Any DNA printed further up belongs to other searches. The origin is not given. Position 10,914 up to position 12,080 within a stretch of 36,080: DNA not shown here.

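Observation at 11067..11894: carB fused in frame to a DapF-fold domain in which both catalytic cysteines are replaced (pseudo-epimerase)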

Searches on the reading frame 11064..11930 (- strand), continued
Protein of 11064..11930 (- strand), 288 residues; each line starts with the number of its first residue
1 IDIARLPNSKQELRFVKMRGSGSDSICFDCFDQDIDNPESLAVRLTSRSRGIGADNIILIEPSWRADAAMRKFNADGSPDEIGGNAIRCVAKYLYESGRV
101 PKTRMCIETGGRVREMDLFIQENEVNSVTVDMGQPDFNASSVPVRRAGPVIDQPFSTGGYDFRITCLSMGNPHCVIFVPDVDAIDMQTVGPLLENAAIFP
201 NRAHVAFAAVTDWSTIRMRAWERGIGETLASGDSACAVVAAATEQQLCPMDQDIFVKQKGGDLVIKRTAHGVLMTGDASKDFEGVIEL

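Call 69: find_encoding_contigs(protein=P0023, flank=6000, max_places=2)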
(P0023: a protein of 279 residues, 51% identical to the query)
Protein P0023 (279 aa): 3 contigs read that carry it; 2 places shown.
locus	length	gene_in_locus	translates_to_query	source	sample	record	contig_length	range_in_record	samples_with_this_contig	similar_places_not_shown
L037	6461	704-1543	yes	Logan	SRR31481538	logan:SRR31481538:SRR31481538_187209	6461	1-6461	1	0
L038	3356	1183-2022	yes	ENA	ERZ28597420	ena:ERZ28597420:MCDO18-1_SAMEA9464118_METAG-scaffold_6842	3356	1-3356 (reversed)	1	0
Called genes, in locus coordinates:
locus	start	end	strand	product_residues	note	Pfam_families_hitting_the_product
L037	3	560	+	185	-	?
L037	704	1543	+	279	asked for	PF01678:DAP_epimerase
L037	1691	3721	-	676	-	PF02378:PTS_EIIC, PF00563:EAL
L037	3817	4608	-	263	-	PF02311:AraC_binding, PF00165:HTH_AraC, PF12833:HTH_18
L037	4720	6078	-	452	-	PF01554:MatE, PF03023:MurJ, PF01554:MatE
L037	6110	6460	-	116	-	?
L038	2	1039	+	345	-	?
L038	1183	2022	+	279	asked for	PF01678:DAP_epimerase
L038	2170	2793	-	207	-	PF00563:EAL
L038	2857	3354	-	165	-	?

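Call 71: search_protein_families(library=ncbifam, proteins=[L034:8611-9789:+, L034:7001-7840:+], max_evalue=1e-10)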
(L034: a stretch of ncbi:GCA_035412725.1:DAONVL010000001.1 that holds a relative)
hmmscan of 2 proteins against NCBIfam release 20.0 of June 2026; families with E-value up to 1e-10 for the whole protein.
L034:8611-9789:+ (392 aa): 52 families (the best 25 are shown)
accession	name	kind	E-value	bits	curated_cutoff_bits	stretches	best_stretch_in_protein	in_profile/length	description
TIGR03542.1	DAPAT_plant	equivalog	7.1e-161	535.6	364.7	1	1-390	1-400/402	LL-diaminopimelate aminotransferase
NF006756.0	PRK09276.1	subfamily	3.7e-68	230.2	507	1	12-390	12-384/387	LL-diaminopimelate aminotransferase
TIGR03540.1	DapC_direct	equivalog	8.9e-68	228.9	593.25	1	13-390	11-382/383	LL-diaminopimelate aminotransferase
NF005977.0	PRK08068.1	subfamily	3.9e-55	187.7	494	1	13-391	14-386/391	transaminase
NF041364.1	GntC_guanitoxin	equivalog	2.7e-47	161.4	415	1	37-390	2-355/356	guanitoxin biosynthesis PLP-dependent (S)-gamma-hydroxy-L-arginine cyclodehydratase GntC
NF005815.0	PRK07681.1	equivalog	5.6e-47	160.6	545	1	12-390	13-384/399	LL-diaminopimelate aminotransferase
NF004611.0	PRK05942.1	equivalog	1.1e-44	153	628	1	13-389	17-387/394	aspartate aminotransferase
NF006604.0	PRK09148.1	equivalog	4.5e-43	147.7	648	1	13-386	13-383/406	LL-diaminopimelate aminotransferase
NF006229.0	PRK08361.1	equivalog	8e-42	143.6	624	1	33-390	33-386/391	aspartate aminotransferase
NF005613.0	PRK07366.1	equivalog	9.4e-38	130.2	486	1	24-391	21-387/391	LL-diaminopimelate aminotransferase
NF041091.1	asp_aminotase_Arch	equivalog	1.3e-37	129.5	550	1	27-390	21-373/376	aspartate aminotransferase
NF006033.0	PRK08175.1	equivalog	2e-37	129.1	647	1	13-391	18-393/407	alanine transaminase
NF006387.0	PRK08636.1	equivalog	2.5e-35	122.3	675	1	13-385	15-391/403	LL-diaminopimelate aminotransferase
NF004975.0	PRK06348.1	equivalog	7.9e-34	117.3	549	1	30-391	26-382/384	pyridoxal phosphate-dependent aminotransferase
NF004937.0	PRK06290.1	equivalog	5.5e-31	107.7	585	1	9-345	20-350/410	LL-diaminopimelate aminotransferase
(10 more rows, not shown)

L034:7001-7840:+ (279 aa): 2 families
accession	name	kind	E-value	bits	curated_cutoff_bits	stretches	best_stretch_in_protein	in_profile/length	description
TIGR00652.1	DapF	equivalog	6.1e-90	301.3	114.65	1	4-277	2-268/270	diaminopimelate epimerase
NF038284.1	bifunc_DapF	exception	4.1e-35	121.3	350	1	44-267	43-252/254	bifunctional diaminopimelate epimerase/glutamate racemase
